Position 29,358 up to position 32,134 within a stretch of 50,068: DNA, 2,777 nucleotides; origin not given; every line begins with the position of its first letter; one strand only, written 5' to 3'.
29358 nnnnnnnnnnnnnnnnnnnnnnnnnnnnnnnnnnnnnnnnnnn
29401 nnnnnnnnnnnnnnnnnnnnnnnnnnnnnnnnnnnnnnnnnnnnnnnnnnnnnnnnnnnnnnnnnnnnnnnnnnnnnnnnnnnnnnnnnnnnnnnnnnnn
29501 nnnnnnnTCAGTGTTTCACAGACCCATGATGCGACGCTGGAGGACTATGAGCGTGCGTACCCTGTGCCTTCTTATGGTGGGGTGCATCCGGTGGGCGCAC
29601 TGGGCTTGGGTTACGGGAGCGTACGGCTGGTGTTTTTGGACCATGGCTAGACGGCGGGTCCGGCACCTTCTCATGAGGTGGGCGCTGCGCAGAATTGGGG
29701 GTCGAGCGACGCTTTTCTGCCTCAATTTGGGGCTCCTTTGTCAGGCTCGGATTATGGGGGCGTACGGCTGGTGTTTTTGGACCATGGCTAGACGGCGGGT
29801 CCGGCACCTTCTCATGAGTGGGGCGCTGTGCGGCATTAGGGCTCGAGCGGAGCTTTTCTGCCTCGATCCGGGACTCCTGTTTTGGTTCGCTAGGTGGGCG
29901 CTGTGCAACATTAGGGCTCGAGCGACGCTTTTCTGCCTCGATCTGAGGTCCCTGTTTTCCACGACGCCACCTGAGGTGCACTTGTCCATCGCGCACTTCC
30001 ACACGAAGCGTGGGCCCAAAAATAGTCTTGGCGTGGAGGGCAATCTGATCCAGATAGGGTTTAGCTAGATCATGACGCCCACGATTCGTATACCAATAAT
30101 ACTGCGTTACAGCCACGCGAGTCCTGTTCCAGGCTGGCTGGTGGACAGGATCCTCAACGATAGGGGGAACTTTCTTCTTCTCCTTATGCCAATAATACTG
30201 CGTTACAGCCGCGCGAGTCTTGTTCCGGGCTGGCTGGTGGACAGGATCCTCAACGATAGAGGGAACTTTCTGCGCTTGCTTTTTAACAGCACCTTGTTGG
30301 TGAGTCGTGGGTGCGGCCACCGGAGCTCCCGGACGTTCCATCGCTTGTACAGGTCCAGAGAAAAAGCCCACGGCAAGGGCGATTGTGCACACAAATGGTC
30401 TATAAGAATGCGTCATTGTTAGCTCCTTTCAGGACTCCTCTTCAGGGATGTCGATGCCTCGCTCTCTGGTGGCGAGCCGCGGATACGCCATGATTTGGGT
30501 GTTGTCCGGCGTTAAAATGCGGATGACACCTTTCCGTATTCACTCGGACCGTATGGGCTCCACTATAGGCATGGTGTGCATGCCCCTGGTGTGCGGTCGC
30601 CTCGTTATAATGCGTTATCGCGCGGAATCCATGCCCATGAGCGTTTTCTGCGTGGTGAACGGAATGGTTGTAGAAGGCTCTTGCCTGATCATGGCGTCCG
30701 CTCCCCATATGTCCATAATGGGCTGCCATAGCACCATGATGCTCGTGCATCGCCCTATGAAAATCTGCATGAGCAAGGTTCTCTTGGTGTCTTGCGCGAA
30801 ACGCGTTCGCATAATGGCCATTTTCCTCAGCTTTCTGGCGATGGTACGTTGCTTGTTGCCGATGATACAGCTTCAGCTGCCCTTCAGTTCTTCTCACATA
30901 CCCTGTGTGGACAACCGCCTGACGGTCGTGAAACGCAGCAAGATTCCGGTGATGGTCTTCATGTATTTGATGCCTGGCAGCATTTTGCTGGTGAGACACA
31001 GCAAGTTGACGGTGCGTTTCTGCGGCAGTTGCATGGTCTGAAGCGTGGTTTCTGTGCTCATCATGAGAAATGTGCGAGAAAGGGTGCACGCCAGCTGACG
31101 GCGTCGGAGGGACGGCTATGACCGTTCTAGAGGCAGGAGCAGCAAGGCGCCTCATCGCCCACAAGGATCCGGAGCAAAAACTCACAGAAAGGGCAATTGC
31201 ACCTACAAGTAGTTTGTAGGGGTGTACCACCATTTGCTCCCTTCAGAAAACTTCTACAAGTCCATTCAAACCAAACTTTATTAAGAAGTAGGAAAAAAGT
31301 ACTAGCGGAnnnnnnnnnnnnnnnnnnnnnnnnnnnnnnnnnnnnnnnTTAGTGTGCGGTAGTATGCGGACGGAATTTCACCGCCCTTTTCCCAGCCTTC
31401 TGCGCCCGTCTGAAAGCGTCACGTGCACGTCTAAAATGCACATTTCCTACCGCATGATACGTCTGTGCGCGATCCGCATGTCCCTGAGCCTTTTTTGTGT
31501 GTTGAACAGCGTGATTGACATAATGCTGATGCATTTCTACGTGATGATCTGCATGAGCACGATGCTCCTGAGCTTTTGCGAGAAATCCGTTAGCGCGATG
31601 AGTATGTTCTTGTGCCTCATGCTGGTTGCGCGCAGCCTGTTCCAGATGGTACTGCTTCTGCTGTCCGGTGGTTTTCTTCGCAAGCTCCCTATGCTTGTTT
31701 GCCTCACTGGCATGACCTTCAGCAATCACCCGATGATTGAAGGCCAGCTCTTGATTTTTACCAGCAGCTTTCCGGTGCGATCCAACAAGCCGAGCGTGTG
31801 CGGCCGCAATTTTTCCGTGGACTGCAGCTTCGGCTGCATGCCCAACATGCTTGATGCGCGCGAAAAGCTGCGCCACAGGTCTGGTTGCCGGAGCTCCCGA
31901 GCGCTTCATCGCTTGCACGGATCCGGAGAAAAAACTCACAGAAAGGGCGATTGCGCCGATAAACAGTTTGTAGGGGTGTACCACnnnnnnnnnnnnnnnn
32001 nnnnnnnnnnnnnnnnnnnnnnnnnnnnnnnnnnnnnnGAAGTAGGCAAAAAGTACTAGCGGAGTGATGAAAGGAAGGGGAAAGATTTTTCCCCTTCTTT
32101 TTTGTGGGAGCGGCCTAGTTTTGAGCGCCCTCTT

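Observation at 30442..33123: Family of secreted proteins built on a strict (His-x3-Ala-x2) x 8 heptad array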

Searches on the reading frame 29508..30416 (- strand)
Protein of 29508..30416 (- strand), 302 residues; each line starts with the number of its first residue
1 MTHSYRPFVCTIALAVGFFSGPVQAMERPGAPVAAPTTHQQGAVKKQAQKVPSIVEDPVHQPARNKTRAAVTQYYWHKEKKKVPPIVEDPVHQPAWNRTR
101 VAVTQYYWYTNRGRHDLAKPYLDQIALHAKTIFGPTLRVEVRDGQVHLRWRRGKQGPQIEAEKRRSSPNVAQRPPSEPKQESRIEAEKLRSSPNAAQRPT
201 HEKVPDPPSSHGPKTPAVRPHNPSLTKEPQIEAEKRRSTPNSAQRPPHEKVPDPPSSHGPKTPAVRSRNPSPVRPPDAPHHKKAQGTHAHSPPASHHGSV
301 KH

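Call 5: search_protein_families(library=pfam, proteins=[window:29508-30416:-], max_evalue=1)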
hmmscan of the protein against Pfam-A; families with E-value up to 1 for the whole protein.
window:29508-30416:- (302 aa): 1 family
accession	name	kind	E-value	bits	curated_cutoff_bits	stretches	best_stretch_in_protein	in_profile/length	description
PF17316.7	Perilipin_2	-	0.016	15.1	30.1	1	25-107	77-162/253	Perilipin protein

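Call 6: search_protein_families(library=ncbifam, proteins=[window:29508-30416:-], max_evalue=1)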
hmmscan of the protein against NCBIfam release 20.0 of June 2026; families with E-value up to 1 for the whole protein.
window:29508-30416:- (302 aa): 0 families

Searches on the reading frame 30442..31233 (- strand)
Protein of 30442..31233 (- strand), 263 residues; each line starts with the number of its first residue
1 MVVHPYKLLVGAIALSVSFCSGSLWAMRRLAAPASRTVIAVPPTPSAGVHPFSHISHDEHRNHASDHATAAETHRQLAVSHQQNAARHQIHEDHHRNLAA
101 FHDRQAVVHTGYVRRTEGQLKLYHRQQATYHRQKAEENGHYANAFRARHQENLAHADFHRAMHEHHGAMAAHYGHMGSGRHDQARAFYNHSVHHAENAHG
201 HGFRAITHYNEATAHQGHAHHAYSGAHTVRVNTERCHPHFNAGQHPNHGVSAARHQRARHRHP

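Call 5: search_protein_families(library=pfam, proteins=[window:30442-31233:-], max_evalue=1)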
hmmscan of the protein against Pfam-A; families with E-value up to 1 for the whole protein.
window:30442-31233:- (263 aa): 0 families

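Call 6: search_protein_families(library=ncbifam, proteins=[window:30442-31233:-], max_evalue=1)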
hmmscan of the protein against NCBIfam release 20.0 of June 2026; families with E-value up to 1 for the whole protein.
window:30442-31233:- (263 aa): 1 family
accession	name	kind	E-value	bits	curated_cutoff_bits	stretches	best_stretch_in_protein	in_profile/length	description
NF058647.1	lipo_LytA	equivalog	0.93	9.7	110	1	64-123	45-102/107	acidic lipoprotein LytA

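Call 79: find_encoding_contigs(protein=window:30442-31233:-, flank=10000)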
Protein window:30442-31233:- (263 aa): 1 contig read that carries it; 1 place shown.
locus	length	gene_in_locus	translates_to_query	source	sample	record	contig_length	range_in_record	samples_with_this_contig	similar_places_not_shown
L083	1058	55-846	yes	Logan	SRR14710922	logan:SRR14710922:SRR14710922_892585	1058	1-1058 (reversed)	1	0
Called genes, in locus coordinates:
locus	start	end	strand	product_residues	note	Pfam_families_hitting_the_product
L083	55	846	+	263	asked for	-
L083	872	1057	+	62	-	?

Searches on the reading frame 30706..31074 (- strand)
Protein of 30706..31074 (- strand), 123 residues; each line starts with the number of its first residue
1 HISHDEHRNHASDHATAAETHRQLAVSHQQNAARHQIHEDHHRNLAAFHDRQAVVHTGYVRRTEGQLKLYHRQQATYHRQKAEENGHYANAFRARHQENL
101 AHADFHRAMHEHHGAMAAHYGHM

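Call 69: search_solved_structures(query=window:30706-31074:-, max_evalue=10, show_alignments=5)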
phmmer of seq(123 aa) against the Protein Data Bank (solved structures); distinct sequences matched with E-value up to 10: 0.

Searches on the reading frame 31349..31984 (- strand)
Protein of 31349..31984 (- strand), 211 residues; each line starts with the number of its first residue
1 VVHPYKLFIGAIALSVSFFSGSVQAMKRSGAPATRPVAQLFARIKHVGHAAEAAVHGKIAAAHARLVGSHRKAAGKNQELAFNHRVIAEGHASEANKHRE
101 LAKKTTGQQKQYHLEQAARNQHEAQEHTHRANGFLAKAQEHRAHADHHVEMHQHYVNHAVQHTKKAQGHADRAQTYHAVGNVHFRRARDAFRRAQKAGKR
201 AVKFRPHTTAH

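Call 5: search_protein_families(library=pfam, proteins=[window:31349-31984:-], max_evalue=1)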
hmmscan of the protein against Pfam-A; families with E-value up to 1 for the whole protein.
window:31349-31984:- (211 aa): 0 families

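Call 6: search_protein_families(library=ncbifam, proteins=[window:31349-31984:-], max_evalue=1)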
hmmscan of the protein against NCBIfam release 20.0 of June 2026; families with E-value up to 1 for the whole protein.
window:31349-31984:- (211 aa): 1 family
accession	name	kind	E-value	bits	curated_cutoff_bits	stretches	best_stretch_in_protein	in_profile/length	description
NF043060.1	MAP_0585_fam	equivalog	0.19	11.7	170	1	11-169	8-161/319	MAP_0585 family protein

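Call 57: predict_structure(alignment_id=A4)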
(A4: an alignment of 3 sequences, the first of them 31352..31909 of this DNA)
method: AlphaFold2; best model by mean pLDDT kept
length: 186 residues; sequences in the alignment: 3
mean_pLDDT: 87.2   pTM: 0.64
mean pLDDT of the five models: 87.2, 85.0, 84.8, 84.7, 84.4
residues with pLDDT >= 90: 116; 70-90: 41; 50-70: 15; < 50: 14
segments of 3 or more residues with pLDDT < 50: 1-11, 184-186
pLDDT, mean of each block of 10 residues (from residue 1): 43 59 88 97 98 99 99 98 98 99 99 98 97 93 86 83 87 72 47
secondary structure, 60 per line:
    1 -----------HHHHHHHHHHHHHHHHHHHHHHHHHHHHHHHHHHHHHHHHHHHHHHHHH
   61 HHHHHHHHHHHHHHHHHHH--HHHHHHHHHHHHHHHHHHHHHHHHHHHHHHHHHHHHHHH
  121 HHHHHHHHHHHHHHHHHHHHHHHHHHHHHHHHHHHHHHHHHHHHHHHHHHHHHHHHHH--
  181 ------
elements in order: H12-79 H82-178
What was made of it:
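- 31349..31984 (-): Gene B, 211 aa, 26 His, GTG start. It lacks exactly 21 aa (3 heptads) around the helix 2/3 turn. AF2 gives two helices, mature residues 12-79 and 82-178, with mean pLDDT 87 (call 57).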

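Call 60: fold_search(model_id=the predicted structure, library=pdb)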
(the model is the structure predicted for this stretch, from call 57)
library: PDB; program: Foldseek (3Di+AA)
matches with E <= 10: 421; with E <= 0.001: 0
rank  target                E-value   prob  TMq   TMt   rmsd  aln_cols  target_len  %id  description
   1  9qwr_B                5.4e-02  0.96  0.29  0.31  39.0       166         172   16  MIC60 helical bundle dimer (released 2026-02-25)
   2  6tz4_02               9.1e-02  0.99  0.37  0.38  12.8       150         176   15  CryoEM reconstruction of membrane-bound ESCRT-III filament composed of CHMP1B+IST1 (right-handed) (released 2020-04-08)
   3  7nna                  1.0e-01  1.00  0.49  0.47   6.1       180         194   19  Toxin Import Through the Antibiotic Efflux Channel TolC (released 2021-07-07)
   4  5los                  1.2e-01  0.90  0.21  0.44  19.5       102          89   26  Piriformospora indica PIIN_05872 (released 2018-05-02)
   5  3zx6_A                1.2e-01  1.00  0.56  0.38   5.7       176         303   15  Structure of Hamp(AF1503)-Tsr fusion - Hamp (A291V) mutant (released 2012-02-29)
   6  9div_E                1.4e-01  0.97  0.33  0.44  19.5       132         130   16  The crystal structure of de novo designed ChuA binding protein C8 (released 2025-05-21)
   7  2ch7_A                1.4e-01  1.00  0.56  0.36   6.8       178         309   16  Crystal structure of the cytoplasmic domain of a bacterial chemoreceptor from Thermotoga maritima (released 2006-04-18)
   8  9div_A                1.4e-01  0.96  0.33  0.42  22.2       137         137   16  The crystal structure of de novo designed ChuA binding protein C8 (released 2025-05-21)
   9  9qwr_A                1.6e-01  0.84  0.28  0.32  35.0       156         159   16  MIC60 helical bundle dimer (released 2026-02-25)
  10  3zx6_B                1.9e-01  1.00  0.56  0.38   5.7       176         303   14  Structure of Hamp(AF1503)-Tsr fusion - Hamp (A291V) mutant (released 2012-02-29)
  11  2ch7_B                2.1e-01  1.00  0.65  0.43   4.0       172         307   15  Crystal structure of the cytoplasmic domain of a bacterial chemoreceptor from Thermotoga maritima (released 2006-04-18)
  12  7nsu_D                2.2e-01  1.00  0.58  0.27   2.4       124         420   11  ColicinE9 intact translocation complex (released 2021-08-11)
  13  1qu7_B                2.2e-01  0.99  0.52  0.46   7.3       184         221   15  FOUR HELICAL-BUNDLE STRUCTURE OF THE CYTOPLASMIC DOMAIN OF A SERINE CHEMOTAXIS RECEPTOR (released 2000-07-12)
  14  9eom                  2.6e-01  0.97  0.44  0.40   6.3       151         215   14  250A Vipp1 dL10Ala helical tubes in the presence of EPL (released 2024-10-16)
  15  1qu7_A                2.6e-01  0.94  0.43  0.36  10.7       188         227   14  FOUR HELICAL-BUNDLE STRUCTURE OF THE CYTOPLASMIC DOMAIN OF A SERINE CHEMOTAXIS RECEPTOR (released 2000-07-12)
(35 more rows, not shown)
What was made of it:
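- Closest known: DELD family / Dld1. Same: Appears in the Foldseek list for model B with the highest identity, 26% (call 60).
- Foldseek lists the Dld1 histidine zipper 5LOS with the highest identity in the list, 26% (call 60).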

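Call 80: find_encoding_contigs(protein=window:31349-31984:-, flank=10000)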
Protein window:31349-31984:- (211 aa): no gene with exactly this product is on record in the collection.
